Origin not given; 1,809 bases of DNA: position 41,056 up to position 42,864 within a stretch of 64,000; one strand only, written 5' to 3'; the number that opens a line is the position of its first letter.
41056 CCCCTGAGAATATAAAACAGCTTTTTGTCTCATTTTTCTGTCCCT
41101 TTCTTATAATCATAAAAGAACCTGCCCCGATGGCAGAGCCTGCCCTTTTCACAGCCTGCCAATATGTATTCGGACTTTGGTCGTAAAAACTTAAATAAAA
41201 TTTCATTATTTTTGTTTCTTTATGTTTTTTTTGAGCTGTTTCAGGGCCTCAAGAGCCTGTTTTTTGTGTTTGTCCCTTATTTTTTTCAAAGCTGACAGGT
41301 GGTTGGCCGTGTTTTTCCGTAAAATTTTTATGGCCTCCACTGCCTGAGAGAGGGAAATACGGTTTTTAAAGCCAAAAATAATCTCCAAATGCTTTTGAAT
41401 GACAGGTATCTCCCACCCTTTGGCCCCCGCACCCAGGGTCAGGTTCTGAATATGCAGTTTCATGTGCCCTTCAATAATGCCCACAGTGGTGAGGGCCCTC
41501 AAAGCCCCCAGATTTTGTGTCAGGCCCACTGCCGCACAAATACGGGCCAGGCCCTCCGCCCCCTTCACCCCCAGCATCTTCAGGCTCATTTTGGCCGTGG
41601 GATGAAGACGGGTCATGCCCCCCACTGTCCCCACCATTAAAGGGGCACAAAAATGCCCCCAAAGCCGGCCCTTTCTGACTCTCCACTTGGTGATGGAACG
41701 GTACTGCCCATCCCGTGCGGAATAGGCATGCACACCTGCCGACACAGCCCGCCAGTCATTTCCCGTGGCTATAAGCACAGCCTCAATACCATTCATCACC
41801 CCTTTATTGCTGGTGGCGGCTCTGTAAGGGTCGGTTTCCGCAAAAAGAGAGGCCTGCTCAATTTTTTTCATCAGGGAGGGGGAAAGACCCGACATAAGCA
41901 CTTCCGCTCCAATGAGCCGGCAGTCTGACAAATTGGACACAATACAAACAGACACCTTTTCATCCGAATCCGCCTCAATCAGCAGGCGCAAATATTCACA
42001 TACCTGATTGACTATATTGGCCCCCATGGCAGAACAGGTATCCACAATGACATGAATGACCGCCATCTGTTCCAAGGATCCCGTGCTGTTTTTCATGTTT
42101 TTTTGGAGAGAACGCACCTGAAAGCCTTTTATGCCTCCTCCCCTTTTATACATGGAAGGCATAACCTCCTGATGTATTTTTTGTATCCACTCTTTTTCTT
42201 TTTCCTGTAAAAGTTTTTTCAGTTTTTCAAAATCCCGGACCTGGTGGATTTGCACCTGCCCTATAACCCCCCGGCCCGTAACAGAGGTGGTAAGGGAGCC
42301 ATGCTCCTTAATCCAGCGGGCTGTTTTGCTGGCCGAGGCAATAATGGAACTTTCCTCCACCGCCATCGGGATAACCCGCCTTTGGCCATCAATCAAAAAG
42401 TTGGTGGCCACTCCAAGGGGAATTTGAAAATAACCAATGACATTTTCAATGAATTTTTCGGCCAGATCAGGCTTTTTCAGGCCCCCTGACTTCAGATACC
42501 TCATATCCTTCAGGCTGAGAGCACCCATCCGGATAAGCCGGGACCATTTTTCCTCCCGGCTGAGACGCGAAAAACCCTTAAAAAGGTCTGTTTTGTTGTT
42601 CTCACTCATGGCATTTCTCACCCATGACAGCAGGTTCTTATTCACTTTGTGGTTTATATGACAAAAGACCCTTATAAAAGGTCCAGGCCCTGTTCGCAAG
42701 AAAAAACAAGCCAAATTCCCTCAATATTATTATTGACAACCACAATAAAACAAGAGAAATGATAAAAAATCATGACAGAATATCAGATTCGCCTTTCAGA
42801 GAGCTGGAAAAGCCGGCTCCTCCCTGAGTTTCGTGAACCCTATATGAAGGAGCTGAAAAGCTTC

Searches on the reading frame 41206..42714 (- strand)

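Call 85: search_protein_families(library=pfam, proteins=[window:41206-42714:-], max_evalue=0.0001)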
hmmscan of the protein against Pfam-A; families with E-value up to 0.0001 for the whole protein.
window:41206-42714:- (502 aa): 1 family
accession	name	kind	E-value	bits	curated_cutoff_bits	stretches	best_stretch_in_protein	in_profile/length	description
PF00368.23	HMG-CoA_red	-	1.6e-93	314.1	27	1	66-421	12-367/368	Hydroxymethylglutaryl-coenzyme A reductase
